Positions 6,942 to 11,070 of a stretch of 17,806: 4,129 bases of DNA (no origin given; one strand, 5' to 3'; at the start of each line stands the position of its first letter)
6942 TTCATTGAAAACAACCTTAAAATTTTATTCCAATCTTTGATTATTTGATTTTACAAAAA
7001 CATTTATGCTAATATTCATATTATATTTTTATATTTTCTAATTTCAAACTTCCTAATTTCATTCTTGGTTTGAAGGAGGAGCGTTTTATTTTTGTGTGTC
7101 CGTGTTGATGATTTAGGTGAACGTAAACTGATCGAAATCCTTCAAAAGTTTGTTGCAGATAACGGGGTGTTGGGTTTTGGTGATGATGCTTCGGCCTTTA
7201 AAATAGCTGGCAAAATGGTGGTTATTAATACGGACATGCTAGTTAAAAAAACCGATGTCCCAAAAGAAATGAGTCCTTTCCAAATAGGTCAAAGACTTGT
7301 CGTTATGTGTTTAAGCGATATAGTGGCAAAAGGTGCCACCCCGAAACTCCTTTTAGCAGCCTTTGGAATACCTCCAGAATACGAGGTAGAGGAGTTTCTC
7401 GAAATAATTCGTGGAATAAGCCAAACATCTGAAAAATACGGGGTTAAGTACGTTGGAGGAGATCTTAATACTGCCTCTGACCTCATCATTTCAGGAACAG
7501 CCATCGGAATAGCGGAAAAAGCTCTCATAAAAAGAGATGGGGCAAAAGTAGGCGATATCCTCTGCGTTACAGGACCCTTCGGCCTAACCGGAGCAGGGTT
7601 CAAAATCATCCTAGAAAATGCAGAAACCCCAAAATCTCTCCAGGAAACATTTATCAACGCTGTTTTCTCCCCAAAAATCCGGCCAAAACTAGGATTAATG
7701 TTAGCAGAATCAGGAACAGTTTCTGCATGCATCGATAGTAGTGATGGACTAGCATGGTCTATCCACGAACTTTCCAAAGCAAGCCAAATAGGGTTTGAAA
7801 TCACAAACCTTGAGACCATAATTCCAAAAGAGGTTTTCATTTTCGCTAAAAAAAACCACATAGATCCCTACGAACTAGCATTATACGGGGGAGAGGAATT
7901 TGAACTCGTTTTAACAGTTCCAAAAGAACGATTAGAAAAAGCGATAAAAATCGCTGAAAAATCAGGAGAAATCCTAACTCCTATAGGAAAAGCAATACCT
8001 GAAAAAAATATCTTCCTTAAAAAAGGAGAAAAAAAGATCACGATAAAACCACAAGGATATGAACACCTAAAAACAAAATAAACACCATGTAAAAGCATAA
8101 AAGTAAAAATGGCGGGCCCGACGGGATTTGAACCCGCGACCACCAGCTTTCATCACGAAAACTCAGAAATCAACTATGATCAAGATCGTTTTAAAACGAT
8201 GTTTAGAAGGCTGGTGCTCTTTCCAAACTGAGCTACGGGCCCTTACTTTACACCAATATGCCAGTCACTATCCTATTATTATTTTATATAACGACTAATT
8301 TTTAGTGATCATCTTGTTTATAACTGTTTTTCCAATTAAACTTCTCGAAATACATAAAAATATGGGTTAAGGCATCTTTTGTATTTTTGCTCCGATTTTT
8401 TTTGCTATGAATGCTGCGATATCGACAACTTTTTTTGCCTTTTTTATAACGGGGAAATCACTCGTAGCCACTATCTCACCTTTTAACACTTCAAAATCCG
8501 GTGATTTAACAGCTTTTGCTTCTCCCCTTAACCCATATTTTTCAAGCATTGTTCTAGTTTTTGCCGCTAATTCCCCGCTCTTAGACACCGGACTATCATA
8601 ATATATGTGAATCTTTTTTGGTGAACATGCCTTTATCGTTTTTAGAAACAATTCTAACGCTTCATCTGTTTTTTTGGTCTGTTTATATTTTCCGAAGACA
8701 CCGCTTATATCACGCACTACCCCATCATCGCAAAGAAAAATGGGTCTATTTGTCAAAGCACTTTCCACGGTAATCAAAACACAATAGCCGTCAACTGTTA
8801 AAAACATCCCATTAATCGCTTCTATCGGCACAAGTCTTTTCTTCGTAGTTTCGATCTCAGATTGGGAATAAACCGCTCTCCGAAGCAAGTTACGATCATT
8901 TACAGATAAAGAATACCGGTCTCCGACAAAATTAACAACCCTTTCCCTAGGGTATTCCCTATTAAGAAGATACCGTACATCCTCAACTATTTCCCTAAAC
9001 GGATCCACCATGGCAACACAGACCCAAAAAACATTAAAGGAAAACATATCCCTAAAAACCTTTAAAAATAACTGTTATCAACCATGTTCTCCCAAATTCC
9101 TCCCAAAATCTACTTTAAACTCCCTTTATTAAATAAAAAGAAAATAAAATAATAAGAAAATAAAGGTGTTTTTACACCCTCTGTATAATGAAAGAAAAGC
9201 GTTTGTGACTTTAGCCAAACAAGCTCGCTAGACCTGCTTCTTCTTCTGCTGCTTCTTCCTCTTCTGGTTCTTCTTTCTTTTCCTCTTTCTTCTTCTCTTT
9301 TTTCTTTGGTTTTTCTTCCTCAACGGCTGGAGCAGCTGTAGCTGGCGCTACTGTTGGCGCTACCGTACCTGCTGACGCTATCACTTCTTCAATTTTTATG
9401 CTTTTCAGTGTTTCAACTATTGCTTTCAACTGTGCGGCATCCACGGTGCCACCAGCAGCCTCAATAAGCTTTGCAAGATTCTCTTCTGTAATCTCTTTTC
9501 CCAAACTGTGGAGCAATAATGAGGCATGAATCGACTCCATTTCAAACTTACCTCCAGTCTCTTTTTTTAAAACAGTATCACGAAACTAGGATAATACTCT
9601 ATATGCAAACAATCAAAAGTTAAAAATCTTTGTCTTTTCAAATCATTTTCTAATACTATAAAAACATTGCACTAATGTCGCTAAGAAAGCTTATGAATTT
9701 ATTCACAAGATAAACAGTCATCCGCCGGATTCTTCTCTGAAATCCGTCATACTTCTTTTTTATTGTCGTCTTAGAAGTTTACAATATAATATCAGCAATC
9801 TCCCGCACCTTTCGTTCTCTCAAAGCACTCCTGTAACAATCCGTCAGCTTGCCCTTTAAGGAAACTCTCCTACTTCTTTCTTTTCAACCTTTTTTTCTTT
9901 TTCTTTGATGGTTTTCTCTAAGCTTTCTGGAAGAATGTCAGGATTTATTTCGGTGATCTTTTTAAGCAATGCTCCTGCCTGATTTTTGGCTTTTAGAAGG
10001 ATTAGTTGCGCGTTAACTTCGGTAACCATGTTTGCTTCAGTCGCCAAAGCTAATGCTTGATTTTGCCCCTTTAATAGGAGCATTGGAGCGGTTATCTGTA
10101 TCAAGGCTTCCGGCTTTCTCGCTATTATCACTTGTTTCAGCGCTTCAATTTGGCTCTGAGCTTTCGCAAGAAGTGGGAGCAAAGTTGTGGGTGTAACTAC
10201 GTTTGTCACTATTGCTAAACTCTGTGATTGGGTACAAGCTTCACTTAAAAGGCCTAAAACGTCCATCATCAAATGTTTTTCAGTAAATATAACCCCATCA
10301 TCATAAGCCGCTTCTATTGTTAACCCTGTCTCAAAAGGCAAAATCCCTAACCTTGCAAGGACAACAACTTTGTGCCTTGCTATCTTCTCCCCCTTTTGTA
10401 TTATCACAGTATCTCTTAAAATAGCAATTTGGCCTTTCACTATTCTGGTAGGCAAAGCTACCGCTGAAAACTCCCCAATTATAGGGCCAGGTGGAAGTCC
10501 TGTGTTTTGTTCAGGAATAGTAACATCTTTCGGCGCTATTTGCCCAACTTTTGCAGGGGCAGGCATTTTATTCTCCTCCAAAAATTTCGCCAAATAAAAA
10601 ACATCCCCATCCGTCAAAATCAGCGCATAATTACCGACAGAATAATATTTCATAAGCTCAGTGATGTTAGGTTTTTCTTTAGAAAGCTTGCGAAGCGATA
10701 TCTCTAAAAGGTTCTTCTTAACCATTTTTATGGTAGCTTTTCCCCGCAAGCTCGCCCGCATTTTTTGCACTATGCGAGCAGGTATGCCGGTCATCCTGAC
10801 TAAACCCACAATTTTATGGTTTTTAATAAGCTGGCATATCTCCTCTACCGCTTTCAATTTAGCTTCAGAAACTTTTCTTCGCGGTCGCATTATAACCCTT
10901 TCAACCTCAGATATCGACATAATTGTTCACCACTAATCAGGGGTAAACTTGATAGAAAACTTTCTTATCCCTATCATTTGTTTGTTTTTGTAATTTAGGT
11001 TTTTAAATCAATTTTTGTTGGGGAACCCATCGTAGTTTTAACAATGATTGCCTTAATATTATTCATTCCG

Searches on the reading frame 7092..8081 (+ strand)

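Call 13: search_protein_families(library=pfam, proteins=[window:7092-8081:+])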
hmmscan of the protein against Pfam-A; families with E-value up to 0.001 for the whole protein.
window:7092-8081:+ (329 aa): 2 families
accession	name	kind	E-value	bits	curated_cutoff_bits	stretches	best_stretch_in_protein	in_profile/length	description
PF00586.29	AIRS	-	1.8e-25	90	24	1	30-141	1-112/112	AIR synthase related protein, N-terminal domain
PF02769.27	AIRS_C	-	1.9e-13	51.3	23.1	1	152-309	1-153/156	AIR synthase related protein, C-terminal domain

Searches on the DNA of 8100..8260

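Call 57: search_rna_families(source=window, start=8100, end=8260, threshold=evalue, max_evalue=10)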
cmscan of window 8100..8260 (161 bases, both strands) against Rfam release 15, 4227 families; matches with E-value up to 10: 6.
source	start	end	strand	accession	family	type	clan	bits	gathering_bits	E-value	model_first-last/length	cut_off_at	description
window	8113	8242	-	RF00005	tRNA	Gene; tRNA;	CL00001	57.5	29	2.2e-12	1-71/71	no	tRNA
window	8100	8148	+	RF02194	HPnc0260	Gene; antisense;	-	39.2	59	0.0024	108-156/156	5'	Bacterial antisense RNA HPnc0260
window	8112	8242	+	RF04354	Plastid-ycf2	Cis-reg;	-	14.8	65.7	1.3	1-75/75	no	Plastid-ycf2 5UTR RNA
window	8128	8193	-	RF00181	SNORD113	Gene; snRNA; snoRNA; CD-box;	CL00069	14.8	36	2.1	1-74/74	no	Small nucleolar RNA SNORD113/SNORD114 family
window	8144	8163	-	RF03236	mir-1206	Gene; miRNA;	-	13.7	70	3.4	1-58/58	no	mir-1206 microRNA precursor family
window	8100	8172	-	RF04321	tmRNA_permuted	Gene;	-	12.1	47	0.9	1-73/213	3'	permuted transfer-messenger RNA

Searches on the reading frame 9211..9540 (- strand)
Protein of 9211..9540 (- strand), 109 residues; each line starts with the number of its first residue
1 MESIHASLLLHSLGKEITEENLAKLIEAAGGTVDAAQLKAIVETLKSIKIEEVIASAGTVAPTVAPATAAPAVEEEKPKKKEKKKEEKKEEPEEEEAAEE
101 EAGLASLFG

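Call 13: search_protein_families(library=pfam, proteins=[window:9211-9540:-])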
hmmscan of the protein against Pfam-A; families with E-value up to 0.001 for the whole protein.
window:9211-9540:- (109 aa): 1 family
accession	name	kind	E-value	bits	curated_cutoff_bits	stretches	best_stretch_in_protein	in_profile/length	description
PF00428.24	Ribosomal_60s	-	1.1e-14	55.1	28.1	1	16-108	1-88/88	60s Acidic ribosomal protein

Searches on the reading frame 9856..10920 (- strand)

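Call 13: search_protein_families(library=pfam, proteins=[window:9856-10920:-])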
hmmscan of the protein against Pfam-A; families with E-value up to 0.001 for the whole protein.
window:9856-10920:- (354 aa): 2 families
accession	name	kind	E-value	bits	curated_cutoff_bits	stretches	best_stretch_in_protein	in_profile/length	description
PF17777.6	RL10P_insert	-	1.3e-18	67.1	29.1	1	123-193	1-71/71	Insertion domain in 60S ribosomal protein L10P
PF00466.25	Ribosomal_L10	-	8e-18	64.8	22.8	1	18-117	3-98/100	Ribosomal protein L10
